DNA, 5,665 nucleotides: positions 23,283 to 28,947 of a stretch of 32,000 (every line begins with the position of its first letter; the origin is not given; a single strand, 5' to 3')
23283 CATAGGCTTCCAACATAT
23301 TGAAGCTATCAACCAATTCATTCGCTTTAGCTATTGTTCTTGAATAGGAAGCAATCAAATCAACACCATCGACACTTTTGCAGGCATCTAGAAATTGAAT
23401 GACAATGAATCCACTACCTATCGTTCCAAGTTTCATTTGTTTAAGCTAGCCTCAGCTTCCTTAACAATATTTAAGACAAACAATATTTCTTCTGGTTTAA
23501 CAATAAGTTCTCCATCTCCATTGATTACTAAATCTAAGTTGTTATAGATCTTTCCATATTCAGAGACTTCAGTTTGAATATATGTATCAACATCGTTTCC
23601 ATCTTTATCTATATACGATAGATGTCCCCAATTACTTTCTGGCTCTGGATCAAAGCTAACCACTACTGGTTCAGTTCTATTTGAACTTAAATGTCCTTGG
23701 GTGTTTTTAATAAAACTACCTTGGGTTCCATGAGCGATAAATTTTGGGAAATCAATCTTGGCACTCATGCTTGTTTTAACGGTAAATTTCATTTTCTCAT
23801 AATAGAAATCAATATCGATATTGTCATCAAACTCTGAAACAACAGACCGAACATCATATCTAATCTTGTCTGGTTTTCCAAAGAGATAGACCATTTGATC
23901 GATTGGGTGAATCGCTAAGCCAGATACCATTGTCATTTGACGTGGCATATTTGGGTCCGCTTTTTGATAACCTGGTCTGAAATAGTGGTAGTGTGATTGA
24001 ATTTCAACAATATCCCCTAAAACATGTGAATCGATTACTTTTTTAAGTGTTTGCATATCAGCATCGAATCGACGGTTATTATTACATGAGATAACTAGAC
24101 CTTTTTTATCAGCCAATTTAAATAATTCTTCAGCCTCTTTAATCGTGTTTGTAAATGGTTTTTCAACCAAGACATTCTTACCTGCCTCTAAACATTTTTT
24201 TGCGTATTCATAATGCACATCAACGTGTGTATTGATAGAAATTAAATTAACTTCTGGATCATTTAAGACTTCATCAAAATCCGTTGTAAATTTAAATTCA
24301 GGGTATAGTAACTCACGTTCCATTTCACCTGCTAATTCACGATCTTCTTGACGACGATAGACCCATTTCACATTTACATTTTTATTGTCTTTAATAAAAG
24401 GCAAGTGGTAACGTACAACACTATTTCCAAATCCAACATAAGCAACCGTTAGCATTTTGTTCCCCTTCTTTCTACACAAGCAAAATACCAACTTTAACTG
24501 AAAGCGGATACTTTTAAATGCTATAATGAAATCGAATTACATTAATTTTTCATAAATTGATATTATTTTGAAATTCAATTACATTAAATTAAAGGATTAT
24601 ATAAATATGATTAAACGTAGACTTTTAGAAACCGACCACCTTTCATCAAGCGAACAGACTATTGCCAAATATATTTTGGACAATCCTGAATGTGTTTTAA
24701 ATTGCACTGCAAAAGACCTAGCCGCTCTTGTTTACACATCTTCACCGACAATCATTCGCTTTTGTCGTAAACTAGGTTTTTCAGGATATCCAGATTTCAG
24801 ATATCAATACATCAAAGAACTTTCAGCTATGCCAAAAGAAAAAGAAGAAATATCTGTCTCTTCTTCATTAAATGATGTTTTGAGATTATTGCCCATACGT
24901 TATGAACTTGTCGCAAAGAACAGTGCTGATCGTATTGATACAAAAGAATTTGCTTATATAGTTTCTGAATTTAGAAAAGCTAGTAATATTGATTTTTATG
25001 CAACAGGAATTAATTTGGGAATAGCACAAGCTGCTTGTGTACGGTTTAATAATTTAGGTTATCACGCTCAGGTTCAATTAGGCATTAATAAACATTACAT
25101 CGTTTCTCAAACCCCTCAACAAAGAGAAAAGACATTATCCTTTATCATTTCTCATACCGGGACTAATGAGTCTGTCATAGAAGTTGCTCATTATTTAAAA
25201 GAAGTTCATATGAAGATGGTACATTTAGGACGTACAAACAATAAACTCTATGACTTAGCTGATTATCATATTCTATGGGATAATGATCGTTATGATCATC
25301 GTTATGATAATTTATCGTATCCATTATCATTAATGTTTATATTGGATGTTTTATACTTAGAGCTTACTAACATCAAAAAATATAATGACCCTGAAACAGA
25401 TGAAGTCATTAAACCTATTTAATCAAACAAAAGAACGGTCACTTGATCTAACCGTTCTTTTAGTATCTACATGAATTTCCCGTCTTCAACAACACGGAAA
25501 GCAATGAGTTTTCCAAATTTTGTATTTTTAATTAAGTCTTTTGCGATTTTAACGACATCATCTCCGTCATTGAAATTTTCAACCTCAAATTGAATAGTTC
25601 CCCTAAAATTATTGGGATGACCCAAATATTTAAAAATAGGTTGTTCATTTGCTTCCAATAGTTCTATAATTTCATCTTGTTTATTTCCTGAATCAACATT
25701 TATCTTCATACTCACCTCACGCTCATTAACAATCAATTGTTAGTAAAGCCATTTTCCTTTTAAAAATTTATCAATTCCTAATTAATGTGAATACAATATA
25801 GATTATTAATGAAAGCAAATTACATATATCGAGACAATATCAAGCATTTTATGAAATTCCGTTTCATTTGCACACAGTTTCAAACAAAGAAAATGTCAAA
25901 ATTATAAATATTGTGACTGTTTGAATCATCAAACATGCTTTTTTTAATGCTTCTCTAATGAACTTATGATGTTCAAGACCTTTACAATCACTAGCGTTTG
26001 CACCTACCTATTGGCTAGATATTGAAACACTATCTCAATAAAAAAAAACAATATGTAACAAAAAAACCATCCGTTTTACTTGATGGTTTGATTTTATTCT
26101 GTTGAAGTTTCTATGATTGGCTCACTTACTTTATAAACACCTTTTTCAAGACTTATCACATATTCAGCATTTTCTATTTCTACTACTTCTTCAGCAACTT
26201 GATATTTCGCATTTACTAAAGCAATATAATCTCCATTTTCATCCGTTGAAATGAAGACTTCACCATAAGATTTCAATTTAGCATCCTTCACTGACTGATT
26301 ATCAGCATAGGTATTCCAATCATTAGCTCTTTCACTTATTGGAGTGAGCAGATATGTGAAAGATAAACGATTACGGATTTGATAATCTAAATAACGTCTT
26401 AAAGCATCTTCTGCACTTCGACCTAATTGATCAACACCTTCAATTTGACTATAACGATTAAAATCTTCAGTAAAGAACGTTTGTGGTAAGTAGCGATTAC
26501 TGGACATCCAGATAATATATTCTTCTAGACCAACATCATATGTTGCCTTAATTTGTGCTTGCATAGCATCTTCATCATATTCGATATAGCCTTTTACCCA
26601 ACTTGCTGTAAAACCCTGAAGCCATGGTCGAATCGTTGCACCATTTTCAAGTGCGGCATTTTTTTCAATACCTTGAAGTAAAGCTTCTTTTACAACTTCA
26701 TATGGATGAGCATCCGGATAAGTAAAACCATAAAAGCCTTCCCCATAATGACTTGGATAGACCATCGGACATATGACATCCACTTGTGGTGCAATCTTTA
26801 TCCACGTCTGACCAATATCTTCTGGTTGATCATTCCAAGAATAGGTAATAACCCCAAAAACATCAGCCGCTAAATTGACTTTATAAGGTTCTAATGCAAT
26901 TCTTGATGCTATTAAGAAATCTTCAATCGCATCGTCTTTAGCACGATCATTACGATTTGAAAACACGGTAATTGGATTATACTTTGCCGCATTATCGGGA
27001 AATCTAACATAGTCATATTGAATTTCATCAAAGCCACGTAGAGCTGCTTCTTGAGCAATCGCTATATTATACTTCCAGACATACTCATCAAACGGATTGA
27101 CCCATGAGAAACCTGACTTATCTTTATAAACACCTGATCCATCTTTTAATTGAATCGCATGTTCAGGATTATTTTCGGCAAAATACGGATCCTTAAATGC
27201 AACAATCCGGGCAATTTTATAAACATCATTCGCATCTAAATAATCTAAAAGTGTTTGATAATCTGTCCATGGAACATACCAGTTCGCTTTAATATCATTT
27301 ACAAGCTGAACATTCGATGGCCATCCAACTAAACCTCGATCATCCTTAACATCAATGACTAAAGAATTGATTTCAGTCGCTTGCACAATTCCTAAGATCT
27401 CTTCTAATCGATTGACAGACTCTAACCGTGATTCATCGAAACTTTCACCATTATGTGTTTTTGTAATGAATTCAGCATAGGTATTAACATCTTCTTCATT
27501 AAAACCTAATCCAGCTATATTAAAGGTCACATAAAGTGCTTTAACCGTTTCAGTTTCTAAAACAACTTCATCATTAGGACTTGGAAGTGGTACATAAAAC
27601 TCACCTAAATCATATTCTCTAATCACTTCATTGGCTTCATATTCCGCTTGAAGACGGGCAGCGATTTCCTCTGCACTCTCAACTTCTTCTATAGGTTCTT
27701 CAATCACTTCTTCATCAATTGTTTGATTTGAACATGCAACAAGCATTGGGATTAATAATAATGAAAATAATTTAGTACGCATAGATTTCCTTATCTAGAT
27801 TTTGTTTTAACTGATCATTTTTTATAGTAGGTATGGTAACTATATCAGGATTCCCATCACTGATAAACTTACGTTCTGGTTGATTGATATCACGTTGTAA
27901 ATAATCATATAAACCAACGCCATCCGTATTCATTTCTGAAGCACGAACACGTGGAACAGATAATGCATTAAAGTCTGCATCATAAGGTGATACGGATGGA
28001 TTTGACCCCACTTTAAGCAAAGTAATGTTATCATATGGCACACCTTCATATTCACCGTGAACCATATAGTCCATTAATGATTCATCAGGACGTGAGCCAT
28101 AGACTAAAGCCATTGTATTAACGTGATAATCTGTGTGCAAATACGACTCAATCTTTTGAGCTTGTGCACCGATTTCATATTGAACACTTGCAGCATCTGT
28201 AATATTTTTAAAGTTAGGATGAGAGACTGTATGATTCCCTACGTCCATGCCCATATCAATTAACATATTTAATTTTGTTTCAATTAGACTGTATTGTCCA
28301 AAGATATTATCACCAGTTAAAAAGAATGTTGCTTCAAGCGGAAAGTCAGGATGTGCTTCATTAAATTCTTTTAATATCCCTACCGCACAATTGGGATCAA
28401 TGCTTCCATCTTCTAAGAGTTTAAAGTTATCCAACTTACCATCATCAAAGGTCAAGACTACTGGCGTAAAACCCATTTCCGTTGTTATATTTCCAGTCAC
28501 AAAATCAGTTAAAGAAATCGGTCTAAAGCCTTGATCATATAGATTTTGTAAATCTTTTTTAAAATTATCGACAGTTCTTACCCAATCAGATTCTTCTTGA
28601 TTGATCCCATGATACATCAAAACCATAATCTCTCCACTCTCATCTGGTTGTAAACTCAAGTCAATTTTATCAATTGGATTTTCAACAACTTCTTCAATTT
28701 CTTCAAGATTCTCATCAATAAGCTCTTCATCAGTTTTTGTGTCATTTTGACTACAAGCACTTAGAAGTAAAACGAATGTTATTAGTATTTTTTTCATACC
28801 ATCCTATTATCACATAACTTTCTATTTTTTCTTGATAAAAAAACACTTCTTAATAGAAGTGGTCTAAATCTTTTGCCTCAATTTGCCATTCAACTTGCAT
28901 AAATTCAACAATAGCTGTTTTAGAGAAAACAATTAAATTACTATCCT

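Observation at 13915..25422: RpiR-linked PTS/GH1 island whose enzyme set does not add up to any pathway I know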

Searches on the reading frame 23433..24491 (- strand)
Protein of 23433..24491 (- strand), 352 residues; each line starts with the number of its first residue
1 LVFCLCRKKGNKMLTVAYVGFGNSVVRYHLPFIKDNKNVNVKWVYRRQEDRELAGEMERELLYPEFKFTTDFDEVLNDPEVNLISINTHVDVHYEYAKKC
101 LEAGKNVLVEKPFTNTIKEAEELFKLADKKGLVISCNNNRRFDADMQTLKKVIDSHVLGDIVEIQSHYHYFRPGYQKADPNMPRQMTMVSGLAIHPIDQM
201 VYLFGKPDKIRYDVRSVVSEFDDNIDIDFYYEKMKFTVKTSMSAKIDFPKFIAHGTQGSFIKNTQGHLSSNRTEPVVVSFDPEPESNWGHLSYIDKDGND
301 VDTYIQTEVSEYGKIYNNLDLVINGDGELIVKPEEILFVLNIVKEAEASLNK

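Call 5: search_protein_families(library=pfam, proteins=[window:23433-24491:-], max_evalue=0.01)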
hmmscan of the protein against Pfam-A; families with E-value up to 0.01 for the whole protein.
window:23433-24491:- (352 aa): 4 families
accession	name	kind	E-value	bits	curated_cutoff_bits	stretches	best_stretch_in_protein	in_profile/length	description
PF01408.29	GFO_IDH_MocA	-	2.5e-21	77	24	1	15-136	2-118/120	Oxidoreductase family, NAD-binding Rossmann fold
PF22725.1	GFO_IDH_MocA_C3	-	3.9e-17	62.8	27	1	146-260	1-123/124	GFO/IDH/MocA C-terminal domain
PF02894.22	GFO_IDH_MocA_C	-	6.1e-11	43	22.9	1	150-342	1-202/218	Oxidoreductase family, C-terminal alpha/beta domain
PF03447.22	NAD_binding_3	-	0.0049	18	24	1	37-132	20-111/116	Homoserine dehydrogenase, NAD binding domain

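Call 42: search_solved_structures(query=window:23433-24491:-, max_evalue=1e-10)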
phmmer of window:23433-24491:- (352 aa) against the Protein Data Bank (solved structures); distinct sequences matched with E-value up to 1e-10: 17.
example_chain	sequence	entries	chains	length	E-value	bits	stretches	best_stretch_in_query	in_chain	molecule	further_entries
3f4l_A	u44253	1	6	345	1.1e-77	264.8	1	14-344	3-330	Putative oxidoreductase yhhX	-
3hnp_A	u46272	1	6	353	4.4e-71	243.1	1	14-344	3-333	Oxidoreductase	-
3fd8_A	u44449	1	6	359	2.1e-65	224.4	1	15-338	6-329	Oxidoreductase, Gfo/Idh/MocA family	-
3i23_A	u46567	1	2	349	2.4e-65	224.2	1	16-338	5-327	Oxidoreductase, Gfo/Idh/MocA family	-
3fhl_A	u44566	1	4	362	1.8e-43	152.3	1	17-346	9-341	Putative oxidoreductase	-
3gfg_A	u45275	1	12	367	4e-32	115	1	15-346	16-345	Uncharacterized oxidoreductase yvaA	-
3gdo_A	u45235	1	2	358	6.8e-32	114.2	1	56-346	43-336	Uncharacterized oxidoreductase yvaA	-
3kux_A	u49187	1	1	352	4.2e-30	108.4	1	15-263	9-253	Putative oxidoreductase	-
3e82_A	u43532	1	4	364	1.7e-28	103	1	11-267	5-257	Putative oxidoreductase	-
3e18_A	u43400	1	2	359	1.2e-17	67.4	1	16-344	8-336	oxidoreductase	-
9m37_A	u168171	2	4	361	2e-15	60.1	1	74-233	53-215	P581a DgpA2 and isoorientin complex structure | Gfo/Idh/MocA family protein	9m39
7xr9_A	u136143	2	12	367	2.5e-13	53.2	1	13-167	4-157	DgpA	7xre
3e9m_A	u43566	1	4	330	5.7e-13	52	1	34-206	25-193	Oxidoreductase, Gfo/Idh/MocA family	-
9azo_A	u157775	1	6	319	1.1e-12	51.1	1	12-207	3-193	PmdC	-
3evn_A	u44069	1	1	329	1.3e-12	50.8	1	71-170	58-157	Oxidoreductase, Gfo/Idh/MocA family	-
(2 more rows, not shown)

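Call 98: search_protein_families(library=ncbifam, proteins=[window:23433-24455:-], max_evalue=0.1)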
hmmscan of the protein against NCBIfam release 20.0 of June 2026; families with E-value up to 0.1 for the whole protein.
window:23433-24455:- (340 aa): 11 families
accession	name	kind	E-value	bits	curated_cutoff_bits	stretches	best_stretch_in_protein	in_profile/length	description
NF007574.0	PRK10206.1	equivalog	2.5e-87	293.1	352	1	2-334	3-332/345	oxidoreductase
NF008607.0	PRK11579.1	subfamily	3.5e-46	157.8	330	1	2-337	5-336/346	oxidoreductase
NF040723.1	UDP-GlcNAcDh_Arch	equivalog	1.8e-20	73.7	450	1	54-221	47-207/302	UDP-N-acetylglucosamine 3-dehydrogenase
TIGR04380.1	myo_inos_iolG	equivalog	3.9e-19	68.7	355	1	2-199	2-193/330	inositol 2-dehydrogenase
NF052479.1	LevoglcsnDh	equivalog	4.7e-16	58.4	650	1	40-172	47-173/386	levoglucosan dehydrogenase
NF058563.1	BT_2159_fam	equivalog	1.5e-11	43.9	650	1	3-152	2-146/350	disaccharide 3-dehydrogenase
NF041392.1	XylDh_Gfo6_Halo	equivalog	2.9e-11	42.8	350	1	3-214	18-235/350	D-xylose 1-dehydrogenase Gfo6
NF052679.1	InsChiInosDhIolG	equivalog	1.6e-10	40.6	540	1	57-192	55-185/343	bifunctional inositol 2-dehydrogenase/D-chiro-inositol 1-dehydrogenase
NF058561.1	BT_2158_fam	equivalog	1.4e-07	30.5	750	1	56-155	82-183/487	glycoside 3-dehydrogenase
NF004976.0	PRK06349.1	subfamily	0.029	13.4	205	1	25-122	36-127/430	homoserine dehydrogenase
NF041523.1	post_COAP_1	domain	0.056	13.9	40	0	267-315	23-66/115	post-COAP-1 domain-containing protein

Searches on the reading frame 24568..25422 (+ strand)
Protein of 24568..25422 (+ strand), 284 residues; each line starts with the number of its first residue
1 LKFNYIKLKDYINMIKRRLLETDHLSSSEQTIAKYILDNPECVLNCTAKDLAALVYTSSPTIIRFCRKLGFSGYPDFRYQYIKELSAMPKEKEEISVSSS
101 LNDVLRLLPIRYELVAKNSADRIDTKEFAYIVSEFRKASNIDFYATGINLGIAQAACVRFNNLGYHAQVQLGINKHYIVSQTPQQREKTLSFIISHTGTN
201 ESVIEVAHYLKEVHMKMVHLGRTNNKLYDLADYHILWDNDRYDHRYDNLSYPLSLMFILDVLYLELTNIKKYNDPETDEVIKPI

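Call 5: search_protein_families(library=pfam, proteins=[window:24568-25422:+], max_evalue=0.01)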
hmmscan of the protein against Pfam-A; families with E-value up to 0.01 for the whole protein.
window:24568-25422:+ (284 aa): 2 families
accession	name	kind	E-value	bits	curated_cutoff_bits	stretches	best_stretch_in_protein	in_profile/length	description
PF01418.23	HTH_6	-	2.7e-19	69.4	28.3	1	22-87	11-76/77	Helix-turn-helix domain, rpiR family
PF01380.27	SIS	-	8.1e-07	29.3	25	1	135-236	2-103/131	SIS domain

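Call 98: search_protein_families(library=ncbifam, proteins=[window:24607-25422:+], max_evalue=0.1)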
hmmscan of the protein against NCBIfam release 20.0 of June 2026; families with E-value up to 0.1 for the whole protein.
window:24607-25422:+ (271 aa): 9 families
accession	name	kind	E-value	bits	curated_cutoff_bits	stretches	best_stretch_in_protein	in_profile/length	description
NF008451.0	PRK11302.1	subfamily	2.3e-19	69.9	296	1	8-250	10-251/286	transcriptional regulator HexR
NF040776.2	AlsR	equivalog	1.9e-16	59.9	400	1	8-223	11-226/279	transcriptional repressor AlsR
NF008458.0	PRK11337.1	equivalog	2.3e-14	53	378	1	8-221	23-236/293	MurR/RpiR family transcriptional regulator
NF010701.0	PRK14101.1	equivalog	6.2e-14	51.1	920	1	9-252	351-593/638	bifunctional transcriptional regulator/glucokinase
NF008590.0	PRK11557.1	equivalog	4.4e-11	42.7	355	1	10-254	12-260/282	MurR/RpiR family transcriptional regulator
NF012026.0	PRK15482.1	equivalog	1.1e-06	28.4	408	1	12-220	14-229/285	HTH-type transcriptional regulator MurR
TIGR03127.2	RuMP_HxlB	equivalog_domain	0.0024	17.8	160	1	104-225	9-124/178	6-phospho-3-hexuloisomerase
NF002805.0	PRK02947.1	subfamily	0.0048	16.1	135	1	171-207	104-140/247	sugar isomerase domain-containing protein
NF041755.1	RuMP_HxlAB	equivalog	0.063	12.2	500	1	110-230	231-346/391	bifunctional 3-hexulose-6-phosphate synthase/6-phospho-3-hexuloisomerase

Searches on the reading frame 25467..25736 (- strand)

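Call 5: search_protein_families(library=pfam, proteins=[window:25467-25736:-], max_evalue=0.01)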
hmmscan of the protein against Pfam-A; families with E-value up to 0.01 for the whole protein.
window:25467-25736:- (89 aa): 0 families

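Call 37: search_protein_families(library=pfam, proteins=[window:25467-25736:-], max_evalue=0.001)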
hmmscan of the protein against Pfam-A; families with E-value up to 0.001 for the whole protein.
window:25467-25736:- (89 aa): 0 families

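Call 98: search_protein_families(library=ncbifam, proteins=[window:25470-25709:-], max_evalue=0.1)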
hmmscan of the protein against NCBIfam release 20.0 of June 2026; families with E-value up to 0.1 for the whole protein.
seq(80 aa): 1 family
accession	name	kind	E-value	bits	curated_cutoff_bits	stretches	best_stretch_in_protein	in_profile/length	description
TIGR03884.1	sel_bind_Methan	equivalog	0.059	13.8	44.65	0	47-80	25-59/74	selenium-binding protein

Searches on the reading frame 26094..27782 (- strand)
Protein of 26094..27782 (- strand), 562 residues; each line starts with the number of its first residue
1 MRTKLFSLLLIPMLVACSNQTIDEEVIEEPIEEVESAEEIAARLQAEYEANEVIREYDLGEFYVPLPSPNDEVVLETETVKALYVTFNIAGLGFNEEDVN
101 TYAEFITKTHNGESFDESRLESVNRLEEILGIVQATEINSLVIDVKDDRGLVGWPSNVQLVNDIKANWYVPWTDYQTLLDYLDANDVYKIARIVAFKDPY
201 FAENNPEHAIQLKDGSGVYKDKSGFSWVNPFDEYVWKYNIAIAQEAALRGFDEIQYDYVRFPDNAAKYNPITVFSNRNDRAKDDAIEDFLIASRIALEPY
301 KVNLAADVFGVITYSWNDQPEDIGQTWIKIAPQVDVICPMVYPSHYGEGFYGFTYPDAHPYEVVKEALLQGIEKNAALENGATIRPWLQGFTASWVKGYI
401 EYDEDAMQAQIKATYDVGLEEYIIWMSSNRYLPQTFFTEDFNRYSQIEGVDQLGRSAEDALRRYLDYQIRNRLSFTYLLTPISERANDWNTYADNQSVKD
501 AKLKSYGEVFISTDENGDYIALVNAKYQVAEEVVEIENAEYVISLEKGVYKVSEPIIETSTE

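Call 5: search_protein_families(library=pfam, proteins=[window:26094-27782:-], max_evalue=0.01)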
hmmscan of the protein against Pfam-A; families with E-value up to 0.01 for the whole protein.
window:26094-27782:- (562 aa): 1 family
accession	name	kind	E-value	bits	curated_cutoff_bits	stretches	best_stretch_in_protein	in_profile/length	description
PF13200.12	DUF4015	-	3.5e-103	345.4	27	1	121-431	10-313/313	Putative glycosyl hydrolase domain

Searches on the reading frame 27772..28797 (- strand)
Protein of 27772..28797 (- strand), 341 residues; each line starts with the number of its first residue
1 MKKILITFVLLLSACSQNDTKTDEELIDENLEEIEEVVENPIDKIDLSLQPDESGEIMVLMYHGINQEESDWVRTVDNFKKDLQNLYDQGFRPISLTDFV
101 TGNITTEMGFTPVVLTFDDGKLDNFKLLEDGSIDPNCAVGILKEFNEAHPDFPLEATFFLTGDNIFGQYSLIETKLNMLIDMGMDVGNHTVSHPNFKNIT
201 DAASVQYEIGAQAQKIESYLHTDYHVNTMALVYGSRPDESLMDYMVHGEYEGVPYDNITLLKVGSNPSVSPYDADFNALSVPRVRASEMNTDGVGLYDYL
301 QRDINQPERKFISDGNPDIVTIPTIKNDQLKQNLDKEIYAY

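Call 5: search_protein_families(library=pfam, proteins=[window:27772-28797:-], max_evalue=0.01)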
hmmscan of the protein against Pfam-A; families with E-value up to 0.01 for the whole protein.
window:27772-28797:- (341 aa): 1 family
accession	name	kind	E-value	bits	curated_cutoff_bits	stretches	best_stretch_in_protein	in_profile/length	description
PF01522.26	Polysacc_deac_1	-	8.9e-13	48.7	23.1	1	112-241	8-113/124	Polysaccharide deacetylase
